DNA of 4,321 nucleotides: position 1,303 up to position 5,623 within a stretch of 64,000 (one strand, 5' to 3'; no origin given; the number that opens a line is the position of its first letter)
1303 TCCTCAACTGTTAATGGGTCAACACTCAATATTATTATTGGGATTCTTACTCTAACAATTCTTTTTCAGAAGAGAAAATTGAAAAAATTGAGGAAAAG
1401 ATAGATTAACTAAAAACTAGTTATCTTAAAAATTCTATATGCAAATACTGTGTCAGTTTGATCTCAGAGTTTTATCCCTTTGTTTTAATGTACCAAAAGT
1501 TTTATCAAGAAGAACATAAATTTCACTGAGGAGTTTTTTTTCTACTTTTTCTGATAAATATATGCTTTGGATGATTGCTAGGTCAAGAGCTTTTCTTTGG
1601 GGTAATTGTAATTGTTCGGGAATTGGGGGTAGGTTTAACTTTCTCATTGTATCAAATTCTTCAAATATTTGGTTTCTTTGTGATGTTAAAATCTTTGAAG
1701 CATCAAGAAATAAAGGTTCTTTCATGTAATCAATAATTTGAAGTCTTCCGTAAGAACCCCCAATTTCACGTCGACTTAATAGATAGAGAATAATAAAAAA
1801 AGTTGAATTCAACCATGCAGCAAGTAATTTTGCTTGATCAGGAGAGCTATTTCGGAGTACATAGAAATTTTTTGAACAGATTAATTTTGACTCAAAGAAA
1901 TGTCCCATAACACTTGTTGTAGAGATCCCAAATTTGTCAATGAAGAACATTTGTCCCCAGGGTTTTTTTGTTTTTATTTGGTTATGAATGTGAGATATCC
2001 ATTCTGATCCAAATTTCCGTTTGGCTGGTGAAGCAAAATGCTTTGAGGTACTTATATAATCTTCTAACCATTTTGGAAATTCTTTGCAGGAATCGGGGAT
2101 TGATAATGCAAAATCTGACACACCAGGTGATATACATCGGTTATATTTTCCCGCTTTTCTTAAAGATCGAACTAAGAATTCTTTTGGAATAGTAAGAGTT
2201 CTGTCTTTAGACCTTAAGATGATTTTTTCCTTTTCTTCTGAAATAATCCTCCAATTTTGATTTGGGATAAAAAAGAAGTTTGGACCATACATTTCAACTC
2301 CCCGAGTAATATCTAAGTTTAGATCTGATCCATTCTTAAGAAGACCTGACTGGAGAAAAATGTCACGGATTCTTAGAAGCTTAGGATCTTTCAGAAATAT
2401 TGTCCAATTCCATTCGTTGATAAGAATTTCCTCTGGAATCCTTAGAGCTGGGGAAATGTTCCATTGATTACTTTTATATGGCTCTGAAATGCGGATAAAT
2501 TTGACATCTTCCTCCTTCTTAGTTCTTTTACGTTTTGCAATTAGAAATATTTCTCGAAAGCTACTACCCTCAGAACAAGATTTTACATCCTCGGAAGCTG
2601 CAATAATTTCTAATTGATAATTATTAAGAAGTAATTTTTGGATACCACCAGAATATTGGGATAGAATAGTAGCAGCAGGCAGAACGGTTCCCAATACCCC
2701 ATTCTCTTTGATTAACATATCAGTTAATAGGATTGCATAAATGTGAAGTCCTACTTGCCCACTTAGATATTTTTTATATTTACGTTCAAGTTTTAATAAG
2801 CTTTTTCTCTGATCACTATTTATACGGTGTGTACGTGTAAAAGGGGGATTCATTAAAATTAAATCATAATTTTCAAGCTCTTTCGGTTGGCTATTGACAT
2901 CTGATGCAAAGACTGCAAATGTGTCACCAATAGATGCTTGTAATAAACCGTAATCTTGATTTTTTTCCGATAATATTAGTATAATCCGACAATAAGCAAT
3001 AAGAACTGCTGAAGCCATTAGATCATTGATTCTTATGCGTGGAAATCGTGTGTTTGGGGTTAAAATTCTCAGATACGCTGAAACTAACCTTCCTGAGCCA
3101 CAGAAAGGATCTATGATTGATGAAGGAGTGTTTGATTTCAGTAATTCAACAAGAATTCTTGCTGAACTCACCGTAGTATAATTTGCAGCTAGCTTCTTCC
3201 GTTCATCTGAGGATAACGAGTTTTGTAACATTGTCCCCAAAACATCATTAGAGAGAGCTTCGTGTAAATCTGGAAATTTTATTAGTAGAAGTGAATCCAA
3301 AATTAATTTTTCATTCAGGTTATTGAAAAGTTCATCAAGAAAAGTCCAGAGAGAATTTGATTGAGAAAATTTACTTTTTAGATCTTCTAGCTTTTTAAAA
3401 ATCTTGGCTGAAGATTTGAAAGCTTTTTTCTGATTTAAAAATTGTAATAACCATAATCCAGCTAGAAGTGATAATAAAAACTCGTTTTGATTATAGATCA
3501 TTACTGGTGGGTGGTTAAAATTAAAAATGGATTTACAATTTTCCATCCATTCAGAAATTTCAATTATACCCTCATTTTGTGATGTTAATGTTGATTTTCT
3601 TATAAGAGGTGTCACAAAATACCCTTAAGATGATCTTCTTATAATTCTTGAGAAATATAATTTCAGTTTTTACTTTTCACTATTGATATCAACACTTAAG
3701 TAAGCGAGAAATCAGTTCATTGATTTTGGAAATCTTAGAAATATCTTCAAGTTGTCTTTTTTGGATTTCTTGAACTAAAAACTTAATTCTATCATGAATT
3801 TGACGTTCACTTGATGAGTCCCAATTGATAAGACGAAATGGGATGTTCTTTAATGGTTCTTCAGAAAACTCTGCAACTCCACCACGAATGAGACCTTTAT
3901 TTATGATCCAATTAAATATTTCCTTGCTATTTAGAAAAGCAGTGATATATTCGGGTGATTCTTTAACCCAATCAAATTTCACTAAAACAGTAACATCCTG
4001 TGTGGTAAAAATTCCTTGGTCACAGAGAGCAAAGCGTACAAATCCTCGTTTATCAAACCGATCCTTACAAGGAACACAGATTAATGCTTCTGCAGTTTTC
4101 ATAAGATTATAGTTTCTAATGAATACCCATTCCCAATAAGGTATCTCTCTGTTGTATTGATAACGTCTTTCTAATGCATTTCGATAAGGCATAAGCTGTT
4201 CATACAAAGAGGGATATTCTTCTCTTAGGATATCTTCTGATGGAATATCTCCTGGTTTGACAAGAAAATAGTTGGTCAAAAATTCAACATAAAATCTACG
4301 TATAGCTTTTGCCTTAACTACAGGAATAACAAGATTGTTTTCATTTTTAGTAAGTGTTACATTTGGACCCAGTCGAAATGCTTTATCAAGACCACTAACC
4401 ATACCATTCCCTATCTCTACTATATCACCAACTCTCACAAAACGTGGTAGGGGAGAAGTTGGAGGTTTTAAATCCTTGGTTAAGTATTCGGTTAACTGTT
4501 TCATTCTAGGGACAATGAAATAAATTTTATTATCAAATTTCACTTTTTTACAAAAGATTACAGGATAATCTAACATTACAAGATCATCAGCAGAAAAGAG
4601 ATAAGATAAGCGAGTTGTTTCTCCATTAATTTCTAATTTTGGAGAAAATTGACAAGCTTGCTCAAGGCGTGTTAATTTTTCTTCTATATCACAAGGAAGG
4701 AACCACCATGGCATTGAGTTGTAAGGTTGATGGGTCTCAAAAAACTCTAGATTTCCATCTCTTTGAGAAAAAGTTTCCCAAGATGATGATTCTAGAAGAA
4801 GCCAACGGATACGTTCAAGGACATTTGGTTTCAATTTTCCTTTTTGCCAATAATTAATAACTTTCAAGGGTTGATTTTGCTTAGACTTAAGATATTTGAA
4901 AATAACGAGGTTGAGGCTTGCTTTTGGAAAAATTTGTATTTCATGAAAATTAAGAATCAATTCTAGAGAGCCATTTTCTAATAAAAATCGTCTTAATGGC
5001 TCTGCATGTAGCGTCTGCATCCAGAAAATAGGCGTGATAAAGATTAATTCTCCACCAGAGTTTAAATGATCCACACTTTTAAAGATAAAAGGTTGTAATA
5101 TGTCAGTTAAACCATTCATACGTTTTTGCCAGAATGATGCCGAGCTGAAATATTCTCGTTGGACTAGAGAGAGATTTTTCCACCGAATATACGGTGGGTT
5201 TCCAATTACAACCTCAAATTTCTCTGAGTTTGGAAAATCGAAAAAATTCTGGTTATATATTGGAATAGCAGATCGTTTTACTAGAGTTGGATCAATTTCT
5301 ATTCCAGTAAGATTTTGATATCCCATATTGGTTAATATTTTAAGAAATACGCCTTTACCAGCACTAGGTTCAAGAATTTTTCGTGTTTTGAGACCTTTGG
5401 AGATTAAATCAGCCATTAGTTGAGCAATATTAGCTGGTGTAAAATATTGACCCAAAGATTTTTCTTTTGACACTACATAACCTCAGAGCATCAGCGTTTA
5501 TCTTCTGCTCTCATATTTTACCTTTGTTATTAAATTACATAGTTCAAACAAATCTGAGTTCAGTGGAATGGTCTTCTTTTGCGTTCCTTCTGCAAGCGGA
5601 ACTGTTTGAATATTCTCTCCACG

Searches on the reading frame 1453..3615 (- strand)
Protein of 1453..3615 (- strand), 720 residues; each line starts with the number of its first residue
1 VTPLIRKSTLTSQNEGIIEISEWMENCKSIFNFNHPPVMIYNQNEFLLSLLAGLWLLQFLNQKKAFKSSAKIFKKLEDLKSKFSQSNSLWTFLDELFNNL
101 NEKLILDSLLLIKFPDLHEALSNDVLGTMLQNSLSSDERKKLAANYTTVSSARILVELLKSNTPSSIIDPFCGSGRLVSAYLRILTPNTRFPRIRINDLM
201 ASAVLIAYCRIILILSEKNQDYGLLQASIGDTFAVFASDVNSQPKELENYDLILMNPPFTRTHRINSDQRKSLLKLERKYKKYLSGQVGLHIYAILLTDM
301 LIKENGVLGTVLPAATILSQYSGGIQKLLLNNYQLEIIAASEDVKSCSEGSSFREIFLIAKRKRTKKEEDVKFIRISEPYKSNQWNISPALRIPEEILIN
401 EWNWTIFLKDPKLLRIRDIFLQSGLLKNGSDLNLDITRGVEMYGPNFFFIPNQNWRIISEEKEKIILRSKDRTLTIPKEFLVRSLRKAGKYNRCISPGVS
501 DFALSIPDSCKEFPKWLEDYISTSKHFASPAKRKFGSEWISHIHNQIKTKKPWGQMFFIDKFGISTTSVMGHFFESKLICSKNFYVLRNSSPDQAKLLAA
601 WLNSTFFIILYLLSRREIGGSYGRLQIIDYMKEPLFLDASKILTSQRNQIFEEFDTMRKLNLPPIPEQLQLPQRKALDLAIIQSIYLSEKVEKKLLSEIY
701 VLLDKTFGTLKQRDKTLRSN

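Call 77: search_protein_families(library=pfam, proteins=[window:1453-3615:-], max_evalue=0.00001)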
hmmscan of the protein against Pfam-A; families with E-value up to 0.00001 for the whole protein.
window:1453-3615:- (720 aa): 2 families
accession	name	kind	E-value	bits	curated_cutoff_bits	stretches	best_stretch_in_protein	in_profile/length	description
PF02384.22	N6_Mtase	-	2.6e-10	40.5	20.4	1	133-384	16-254/311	N-6 DNA Methylase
PF07669.17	Eco57I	-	7.9e-09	36.3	25.3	1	245-339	70-163/171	Eco57I restriction-modification methylase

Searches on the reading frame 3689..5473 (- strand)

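Call 77: search_protein_families(library=pfam, proteins=[window:3689-5473:-], max_evalue=0.00001)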
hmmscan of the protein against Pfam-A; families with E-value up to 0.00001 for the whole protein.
window:3689-5473:- (594 aa): 2 families
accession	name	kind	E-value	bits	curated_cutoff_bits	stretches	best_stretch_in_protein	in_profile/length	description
PF07669.17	Eco57I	-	3.4e-20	73.3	25.3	1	73-182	61-171/171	Eco57I restriction-modification methylase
PF02384.22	N6_Mtase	-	5.9e-11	42.7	20.4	0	74-215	121-253/311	N-6 DNA Methylase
